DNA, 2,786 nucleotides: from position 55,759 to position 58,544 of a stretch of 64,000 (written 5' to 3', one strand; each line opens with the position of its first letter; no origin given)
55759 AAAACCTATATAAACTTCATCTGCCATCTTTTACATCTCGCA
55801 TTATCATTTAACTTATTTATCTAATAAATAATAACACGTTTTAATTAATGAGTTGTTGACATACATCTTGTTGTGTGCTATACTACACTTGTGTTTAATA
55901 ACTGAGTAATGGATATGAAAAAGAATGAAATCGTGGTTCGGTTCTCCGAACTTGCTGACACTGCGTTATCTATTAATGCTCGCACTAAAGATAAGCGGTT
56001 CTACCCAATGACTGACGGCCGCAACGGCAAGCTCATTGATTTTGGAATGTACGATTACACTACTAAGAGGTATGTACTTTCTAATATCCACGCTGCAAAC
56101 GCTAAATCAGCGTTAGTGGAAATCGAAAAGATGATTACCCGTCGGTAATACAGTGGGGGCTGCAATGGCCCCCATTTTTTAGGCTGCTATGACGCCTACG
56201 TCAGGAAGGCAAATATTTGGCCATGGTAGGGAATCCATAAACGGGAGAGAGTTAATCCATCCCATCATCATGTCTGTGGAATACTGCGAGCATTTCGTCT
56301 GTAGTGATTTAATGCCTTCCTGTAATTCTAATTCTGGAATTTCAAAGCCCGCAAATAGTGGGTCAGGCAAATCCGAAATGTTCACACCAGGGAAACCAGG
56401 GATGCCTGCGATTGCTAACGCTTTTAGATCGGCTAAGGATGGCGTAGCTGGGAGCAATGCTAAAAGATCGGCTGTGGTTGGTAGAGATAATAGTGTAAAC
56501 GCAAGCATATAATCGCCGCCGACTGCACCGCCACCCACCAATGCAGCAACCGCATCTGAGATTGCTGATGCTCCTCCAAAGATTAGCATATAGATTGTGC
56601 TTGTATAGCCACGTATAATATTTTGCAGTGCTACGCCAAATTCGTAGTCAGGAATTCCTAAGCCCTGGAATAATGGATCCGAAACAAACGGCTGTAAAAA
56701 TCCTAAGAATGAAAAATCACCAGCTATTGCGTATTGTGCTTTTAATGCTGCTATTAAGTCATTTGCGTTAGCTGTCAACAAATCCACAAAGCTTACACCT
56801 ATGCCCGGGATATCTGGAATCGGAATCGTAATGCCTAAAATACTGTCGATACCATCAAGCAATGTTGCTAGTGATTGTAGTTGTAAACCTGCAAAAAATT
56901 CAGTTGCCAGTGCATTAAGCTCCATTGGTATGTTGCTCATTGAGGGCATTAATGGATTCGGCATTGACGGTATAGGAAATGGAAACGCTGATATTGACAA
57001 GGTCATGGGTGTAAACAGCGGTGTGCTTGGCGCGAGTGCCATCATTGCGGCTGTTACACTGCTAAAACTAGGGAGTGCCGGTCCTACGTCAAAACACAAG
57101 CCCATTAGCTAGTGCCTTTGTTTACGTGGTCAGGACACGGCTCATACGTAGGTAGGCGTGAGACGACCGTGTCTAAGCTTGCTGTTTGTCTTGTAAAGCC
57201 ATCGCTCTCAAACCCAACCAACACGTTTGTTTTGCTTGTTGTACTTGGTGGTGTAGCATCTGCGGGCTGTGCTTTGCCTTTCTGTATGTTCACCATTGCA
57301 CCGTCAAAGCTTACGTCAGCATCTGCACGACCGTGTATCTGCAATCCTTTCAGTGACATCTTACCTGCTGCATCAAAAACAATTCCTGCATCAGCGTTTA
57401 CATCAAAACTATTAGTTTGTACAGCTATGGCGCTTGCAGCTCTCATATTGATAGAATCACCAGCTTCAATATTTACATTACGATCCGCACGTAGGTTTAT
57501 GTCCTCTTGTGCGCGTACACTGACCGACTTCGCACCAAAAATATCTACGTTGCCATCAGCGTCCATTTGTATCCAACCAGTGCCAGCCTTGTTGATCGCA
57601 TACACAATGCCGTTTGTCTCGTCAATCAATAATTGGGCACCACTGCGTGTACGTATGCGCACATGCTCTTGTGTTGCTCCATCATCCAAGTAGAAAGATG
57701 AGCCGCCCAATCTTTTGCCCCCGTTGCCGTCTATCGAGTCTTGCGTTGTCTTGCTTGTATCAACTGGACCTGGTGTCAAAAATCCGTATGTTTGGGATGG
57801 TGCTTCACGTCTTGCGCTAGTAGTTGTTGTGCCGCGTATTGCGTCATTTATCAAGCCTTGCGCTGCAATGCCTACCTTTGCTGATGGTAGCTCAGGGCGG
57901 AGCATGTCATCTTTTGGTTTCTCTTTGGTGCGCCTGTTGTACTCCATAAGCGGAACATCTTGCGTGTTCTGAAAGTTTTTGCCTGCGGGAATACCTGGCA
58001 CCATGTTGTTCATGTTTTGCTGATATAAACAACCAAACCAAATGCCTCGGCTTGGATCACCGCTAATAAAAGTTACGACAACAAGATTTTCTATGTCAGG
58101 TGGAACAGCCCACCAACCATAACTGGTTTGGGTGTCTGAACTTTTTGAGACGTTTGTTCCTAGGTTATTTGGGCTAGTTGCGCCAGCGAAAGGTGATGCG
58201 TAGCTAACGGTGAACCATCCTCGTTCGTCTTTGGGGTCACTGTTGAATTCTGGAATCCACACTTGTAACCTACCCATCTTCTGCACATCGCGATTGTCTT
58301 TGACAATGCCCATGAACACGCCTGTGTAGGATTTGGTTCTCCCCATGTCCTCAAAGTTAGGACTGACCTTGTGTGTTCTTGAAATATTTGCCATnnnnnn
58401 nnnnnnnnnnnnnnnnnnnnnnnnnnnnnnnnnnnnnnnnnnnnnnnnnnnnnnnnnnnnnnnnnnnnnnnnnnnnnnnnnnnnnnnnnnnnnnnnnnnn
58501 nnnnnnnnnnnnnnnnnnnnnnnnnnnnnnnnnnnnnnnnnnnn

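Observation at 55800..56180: Opposite-strand mini-gene with its own consensus promoter and terminator inside the baseplate operon, sitting on a palindromic late-like promoter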

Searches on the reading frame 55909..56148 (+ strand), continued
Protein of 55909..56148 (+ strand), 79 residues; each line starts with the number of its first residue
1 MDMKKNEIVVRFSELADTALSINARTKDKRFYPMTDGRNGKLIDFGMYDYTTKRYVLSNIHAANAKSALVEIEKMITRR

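Call 47: find_encoding_contigs(protein=P0078, flank=6000, max_places=1)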
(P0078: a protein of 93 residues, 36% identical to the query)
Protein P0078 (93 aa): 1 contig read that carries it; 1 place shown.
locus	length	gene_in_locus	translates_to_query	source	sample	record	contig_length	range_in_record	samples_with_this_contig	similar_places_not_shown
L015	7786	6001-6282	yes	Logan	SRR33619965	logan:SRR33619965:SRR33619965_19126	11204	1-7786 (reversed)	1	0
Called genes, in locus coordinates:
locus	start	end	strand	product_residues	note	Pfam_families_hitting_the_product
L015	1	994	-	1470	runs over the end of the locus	?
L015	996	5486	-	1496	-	PF21379:Gp6-like_1st (faint), PF27647:DUF8360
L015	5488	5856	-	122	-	PF04965:GPW_gp25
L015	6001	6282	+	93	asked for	-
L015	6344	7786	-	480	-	?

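Call 48: find_encoding_contigs(protein=P0044, flank=6000, max_places=1)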
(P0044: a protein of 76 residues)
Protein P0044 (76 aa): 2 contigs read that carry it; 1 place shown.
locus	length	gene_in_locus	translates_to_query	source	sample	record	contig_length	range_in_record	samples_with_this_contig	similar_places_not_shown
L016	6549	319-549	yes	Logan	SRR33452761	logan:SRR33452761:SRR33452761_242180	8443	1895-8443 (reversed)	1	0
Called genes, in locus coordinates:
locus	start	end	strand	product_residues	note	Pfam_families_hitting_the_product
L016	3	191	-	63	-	?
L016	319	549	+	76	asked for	-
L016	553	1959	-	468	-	PF04717:Phage_base_V (faint), PF10106:DUF2345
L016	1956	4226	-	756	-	-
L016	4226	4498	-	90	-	-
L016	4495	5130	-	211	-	-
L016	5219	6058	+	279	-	-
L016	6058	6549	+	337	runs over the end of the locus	PF00149:Metallophos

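Call 49: find_encoding_contigs(protein=P0075, flank=6000, max_places=1)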
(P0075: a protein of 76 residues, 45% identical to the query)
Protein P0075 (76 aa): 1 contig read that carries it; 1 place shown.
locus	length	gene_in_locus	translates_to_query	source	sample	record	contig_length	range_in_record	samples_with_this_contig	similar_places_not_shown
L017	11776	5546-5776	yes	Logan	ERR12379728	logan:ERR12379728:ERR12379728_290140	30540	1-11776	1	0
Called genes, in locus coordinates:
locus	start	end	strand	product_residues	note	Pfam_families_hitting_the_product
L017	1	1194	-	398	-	?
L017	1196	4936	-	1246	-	PF27647:DUF8360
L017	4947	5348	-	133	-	PF04965:GPW_gp25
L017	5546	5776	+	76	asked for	-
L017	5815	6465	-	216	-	-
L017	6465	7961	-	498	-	PF04717:Phage_base_V (faint)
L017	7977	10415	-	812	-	-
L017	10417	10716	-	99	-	-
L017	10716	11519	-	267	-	-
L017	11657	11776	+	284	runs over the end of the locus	-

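Call 53: predict_structure(alignment_id=A6)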
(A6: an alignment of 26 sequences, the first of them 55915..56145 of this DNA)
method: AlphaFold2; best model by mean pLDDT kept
length: 77 residues; sequences in the alignment: 26
mean_pLDDT: 94.2   pTM: 0.82
mean pLDDT of the five models: 94.2, 94.1, 93.8, 93.6, 93.2
residues with pLDDT >= 90: 68; 70-90: 8; 50-70: 1; < 50: 0
segments of 3 or more residues with pLDDT < 50: none
pLDDT, mean of each block of 10 residues (from residue 1): 93 96 89 94 96 97 97 88
secondary structure, 60 per line:
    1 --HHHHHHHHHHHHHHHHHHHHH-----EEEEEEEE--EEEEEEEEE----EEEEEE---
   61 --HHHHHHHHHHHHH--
elements in order: H3-23 E29-36 E39-47 E52-57 H63-75

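Call 61: search_protein_families(library=pfam, alignment_id=A5, max_evalue=0.05)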
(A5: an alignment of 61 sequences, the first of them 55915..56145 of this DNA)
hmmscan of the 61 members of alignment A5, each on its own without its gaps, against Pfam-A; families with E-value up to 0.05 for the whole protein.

A. member 1, window:55915-56145:+ (77 aa): 0 families

B. families by the number of members that match (of 61 scanned): 15 families
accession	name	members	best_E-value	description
PF04065.20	Not3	1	0.00063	Not1 N-terminal domain, CCR4-Not complex component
PF02700.19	PurS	1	0.0024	Phosphoribosylformylglycinamidine (FGAM) synthase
PF14073.11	Cep57_CLD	1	0.0036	Centrosome localisation domain of Cep57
PF17418.7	SdpA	1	0.007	Sporulation delaying protein SdpA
PF12018.13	FAP206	1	0.0099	Domain of unknown function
PF03789.18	ELK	1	0.01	ELK domain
PF04311.20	DUF459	1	0.01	Protein of unknown function (DUF459)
PF09597.18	SAM_Ribosomal_mS41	1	0.015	Small ribosomal subunit protein mS41 SAM domain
PF16704.10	Rab_bind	1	0.019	Rab binding domain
PF05939.18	Phage_min_tail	1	0.025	Phage minor tail protein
PF02395.22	Peptidase_S6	1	0.029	Immunoglobulin A1 protease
PF25416.1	GRHL1_C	1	0.029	GRHL1-like, C-terminal domain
PF15114.11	UPF0640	1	0.038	Uncharacterised protein family UPF0640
PF07592.17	DDE_Tnp_ISAZ013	1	0.041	Rhodopirellula transposase DDE domain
PF16405.10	DUF5013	1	0.041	Domain of unknown function (DUF5013)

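Call 64: fold_search(model_id=the predicted structure, library=viral)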
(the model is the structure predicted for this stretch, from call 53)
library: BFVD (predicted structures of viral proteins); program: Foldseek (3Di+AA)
matches with E <= 10: 1511; with E <= 0.001: 2
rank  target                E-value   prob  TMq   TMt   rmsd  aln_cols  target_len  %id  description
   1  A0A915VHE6            4.3e-08  1.00  0.88  0.85   1.2        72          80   30  (no name in the UniProt tables at hand)
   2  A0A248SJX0            6.1e-04  1.00  0.57  0.45   4.7        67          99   30  (no name in the UniProt tables at hand)
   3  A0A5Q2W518            9.2e-03  1.00  0.65  0.46   3.5        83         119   12  (no name in the UniProt tables at hand)
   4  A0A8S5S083            1.6e-02  0.66  0.34  0.35  14.4        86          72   17  Uncharacterized protein [Myoviridae sp. ctNQV2]
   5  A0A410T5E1            4.1e-02  0.63  0.36  0.33  14.1        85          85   10  Uncharacterized protein [Acinetobacter phage Henu6]
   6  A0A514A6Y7            4.1e-02  0.63  0.40  0.27   8.0        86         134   14  (no name in the UniProt tables at hand)
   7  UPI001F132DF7         4.1e-02  0.35  0.33  0.32  12.0        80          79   10  (no name look-up for this kind of identifier)
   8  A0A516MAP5            4.4e-02  0.54  0.38  0.19  11.6        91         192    9  (no name in the UniProt tables at hand)
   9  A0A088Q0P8            6.6e-02  0.77  0.33  0.15   5.2        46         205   11  Nucleocapsid protein (Fragment) [Patawa virus]
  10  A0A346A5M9            6.6e-02  0.41  0.37  0.28  10.9        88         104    7  (no name in the UniProt tables at hand)
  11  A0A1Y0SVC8            7.0e-02  0.41  0.37  0.14  14.7        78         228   10  Uncharacterized protein [Pseudomonas phage Noxifer]
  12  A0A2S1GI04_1          7.0e-02  0.28  0.29  0.05  12.8        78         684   10  RNA-directed RNA polymerase L [Human parainfluenza 2 virus]
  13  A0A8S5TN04            7.5e-02  0.60  0.38  0.16   5.9        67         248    9  Uncharacterized protein [Myoviridae sp. ctu6J18]
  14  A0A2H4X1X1            7.5e-02  0.54  0.36  0.23   9.6        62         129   13  Nucleocapsid protein (Fragment) [Latino mammarenavirus (isolate Rat/Bolivia/MARU 1924/1965)]
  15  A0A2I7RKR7            7.5e-02  0.47  0.35  0.11   5.9        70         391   16  (no name in the UniProt tables at hand)
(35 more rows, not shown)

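Call 77: get_annotated_region(hit=H27, flank=4000)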
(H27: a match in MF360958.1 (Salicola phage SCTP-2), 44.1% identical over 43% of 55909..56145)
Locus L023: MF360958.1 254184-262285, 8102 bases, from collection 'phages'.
description: Salicola phage SCTP-2, complete genome.
organism: Salicola phage SCTP-2 (NCBI taxid 2015814)
taxonomy: Viruses; Duplodnaviria; Heunggongvirae; Uroviricota; Caudoviricetes
host: Salicola sp. PV4; source: solar saltern; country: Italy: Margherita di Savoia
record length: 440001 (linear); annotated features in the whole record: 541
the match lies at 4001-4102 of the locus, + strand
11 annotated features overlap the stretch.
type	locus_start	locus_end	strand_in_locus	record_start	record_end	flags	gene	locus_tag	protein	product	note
CDS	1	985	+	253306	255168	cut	264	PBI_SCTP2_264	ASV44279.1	hypothetical protein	-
CDS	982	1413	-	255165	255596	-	265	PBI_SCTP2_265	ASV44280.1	hypothetical protein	-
CDS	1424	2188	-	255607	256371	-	266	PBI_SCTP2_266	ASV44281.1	hypothetical protein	-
CDS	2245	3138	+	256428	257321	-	267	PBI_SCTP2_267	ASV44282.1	terminase large subunit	-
CDS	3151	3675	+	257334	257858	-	268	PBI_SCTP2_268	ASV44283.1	hypothetical protein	-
CDS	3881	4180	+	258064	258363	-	269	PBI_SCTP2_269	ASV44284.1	hypothetical protein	-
CDS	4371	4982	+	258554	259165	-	270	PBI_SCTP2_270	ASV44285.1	hypothetical protein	-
CDS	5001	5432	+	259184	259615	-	271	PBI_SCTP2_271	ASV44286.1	hypothetical protein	-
CDS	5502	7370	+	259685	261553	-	272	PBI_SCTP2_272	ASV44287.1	hypothetical protein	-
CDS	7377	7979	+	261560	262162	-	273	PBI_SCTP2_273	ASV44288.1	hypothetical protein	-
CDS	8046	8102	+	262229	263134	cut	274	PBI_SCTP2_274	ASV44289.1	hypothetical protein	-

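Call 83: search_protein_families(library=ncbifam, alignment_id=A6, max_evalue=0.05)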
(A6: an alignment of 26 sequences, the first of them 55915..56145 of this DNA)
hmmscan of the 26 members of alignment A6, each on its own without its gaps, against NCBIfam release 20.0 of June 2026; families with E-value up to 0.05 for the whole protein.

A. member 1, window:55915-56145:+ (77 aa): 0 families

B. families by the number of members that match (of 26 scanned): 2 families
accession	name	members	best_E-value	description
NF047467.1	PlasmgnRcptrLp30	1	0.013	plasminogen-binding receptor Lp30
NF000016.1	AAC_6p_Im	1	0.028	aminoglycoside N-acetyltransferase AAC(6')-Im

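Call 89: find_related_loci(query=A6, collection=viral_contigs, flank=2500)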
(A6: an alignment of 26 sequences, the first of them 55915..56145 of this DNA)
Query A6 (77 aa) in viral_contigs; peptide patterns used: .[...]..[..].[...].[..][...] (x = any residue, [..] = any of these).
43 stretches matched a pattern; 19 encode a relative of the query (tblastn E <= 1e-3); 19 distinct loci.
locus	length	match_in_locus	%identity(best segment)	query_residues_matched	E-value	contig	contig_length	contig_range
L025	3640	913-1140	62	1-76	2e-30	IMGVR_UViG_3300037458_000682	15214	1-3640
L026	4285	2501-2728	62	1-76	2e-30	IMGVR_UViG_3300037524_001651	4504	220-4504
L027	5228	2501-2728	59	1-76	3e-28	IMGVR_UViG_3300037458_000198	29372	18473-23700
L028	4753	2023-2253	61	1-77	3e-26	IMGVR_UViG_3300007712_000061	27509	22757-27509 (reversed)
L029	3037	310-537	50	1-76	3e-25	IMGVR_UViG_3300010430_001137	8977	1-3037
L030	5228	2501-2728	47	1-76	7e-22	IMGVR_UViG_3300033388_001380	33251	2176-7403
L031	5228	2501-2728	50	1-76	9e-21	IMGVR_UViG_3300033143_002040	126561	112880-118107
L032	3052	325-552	50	1-76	9e-21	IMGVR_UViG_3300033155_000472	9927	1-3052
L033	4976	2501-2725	41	1-74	2e-16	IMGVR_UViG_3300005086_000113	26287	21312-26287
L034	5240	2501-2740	41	1-76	2e-15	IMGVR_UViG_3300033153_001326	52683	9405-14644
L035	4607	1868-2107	41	1-76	2e-15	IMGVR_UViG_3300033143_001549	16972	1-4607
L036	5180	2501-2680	45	10-74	2e-14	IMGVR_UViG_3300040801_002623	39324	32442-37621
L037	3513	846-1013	47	1-56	9e-12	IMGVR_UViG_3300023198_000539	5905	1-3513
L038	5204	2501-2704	40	7-76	1e-11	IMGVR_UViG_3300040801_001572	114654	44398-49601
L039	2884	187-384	40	7-74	4e-11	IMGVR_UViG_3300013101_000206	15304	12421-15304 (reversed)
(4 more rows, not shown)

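Call 97: search_protein_families(library=pfam, proteins=[L003:6271-6459:+, L005:5461-5799:+, L012:8279-8656:+, L013:8320-8529:+, L001:4261-4542:+, L031:2757-3098:+, L031:3079-3417:+, L031:2170-2418:+, L031:1842-2174:+, L031:1294-1623:+], max_evalue=0.01)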
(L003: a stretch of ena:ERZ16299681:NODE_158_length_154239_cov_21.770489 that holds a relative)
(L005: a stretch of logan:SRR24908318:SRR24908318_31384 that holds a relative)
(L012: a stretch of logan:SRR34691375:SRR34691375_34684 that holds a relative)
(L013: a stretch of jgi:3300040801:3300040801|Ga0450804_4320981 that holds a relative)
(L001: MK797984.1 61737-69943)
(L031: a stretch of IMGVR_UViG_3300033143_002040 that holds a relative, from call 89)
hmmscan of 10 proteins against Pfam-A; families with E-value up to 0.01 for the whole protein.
L003:6271-6459:+ (63 aa): 0 families

L005:5461-5799:+ (113 aa): 0 families

L012:8279-8656:+ (126 aa): 0 families

L013:8320-8529:+ (70 aa): 0 families

L001:4261-4542:+ (94 aa): 0 families

L031:2757-3098:+ (114 aa): 0 families

L031:3079-3417:+ (113 aa): 0 families

L031:2170-2418:+ (83 aa): 0 families

L031:1842-2174:+ (111 aa): 0 families

L031:1294-1623:+ (110 aa): 0 families

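Call 98: search_protein_families(library=phrogs, proteins=[L003:6271-6459:+, L005:5461-5799:+, L012:8279-8656:+, L013:8320-8529:+, L001:4261-4542:+, L031:2757-3098:+, L031:3079-3417:+, L031:2170-2418:+, L031:1842-2174:+, L031:1294-1623:+], max_evalue=0.01)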
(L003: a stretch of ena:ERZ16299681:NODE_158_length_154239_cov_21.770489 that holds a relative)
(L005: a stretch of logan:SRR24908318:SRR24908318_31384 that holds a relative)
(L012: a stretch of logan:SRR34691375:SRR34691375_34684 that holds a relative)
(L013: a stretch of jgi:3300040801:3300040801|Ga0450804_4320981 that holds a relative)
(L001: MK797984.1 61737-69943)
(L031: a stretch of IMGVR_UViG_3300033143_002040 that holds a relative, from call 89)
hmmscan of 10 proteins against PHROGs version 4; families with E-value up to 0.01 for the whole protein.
L003:6271-6459:+ (63 aa): 0 families

L005:5461-5799:+ (113 aa): 0 families

L012:8279-8656:+ (126 aa): 0 families

L013:8320-8529:+ (70 aa): 0 families

L001:4261-4542:+ (94 aa): 0 families

L031:2757-3098:+ (114 aa): 0 families

L031:3079-3417:+ (113 aa): 1 family
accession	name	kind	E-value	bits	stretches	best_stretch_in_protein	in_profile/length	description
phrog_38228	-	unknown function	0.0012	20.1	1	27-81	3-56/74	-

L031:2170-2418:+ (83 aa): 0 families

L031:1842-2174:+ (111 aa): 2 families
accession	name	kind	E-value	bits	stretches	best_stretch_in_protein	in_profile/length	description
phrog_7775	-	unknown function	5.4e-11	43.4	1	48-110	29-86/95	-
phrog_31753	-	unknown function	0.0012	19.6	1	47-107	98-152/161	-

L031:1294-1623:+ (110 aa): 0 families

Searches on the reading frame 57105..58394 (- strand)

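Call 5: search_protein_families(library=pfam, proteins=[window:57105-58394:-], max_evalue=1)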
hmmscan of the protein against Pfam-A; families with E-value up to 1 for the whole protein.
window:57105-58394:- (429 aa): 5 families
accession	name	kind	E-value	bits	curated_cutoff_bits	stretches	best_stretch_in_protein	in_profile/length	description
PF04717.18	Phage_base_V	-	2.2e-10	41.2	23.8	2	92-124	44-75/75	Type VI secretion system/phage-baseplate injector OB domain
PF10106.14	DUF2345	-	1.1e-06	29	30.7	2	288-350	77-142/151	Uncharacterized protein conserved in bacteria (DUF2345)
PF12059.13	DUF3540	-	0.0019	18.6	27.9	1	288-358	59-128/199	Protein of unknown function (DUF3540)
PF13229.12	Beta_helix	-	0.047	13.8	25.9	1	283-364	16-98/158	Right handed beta helix region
PF13332.12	Fil_haemagg_2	-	0.075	13.6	22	0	289-373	48-144/170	Hemagglutinin repeat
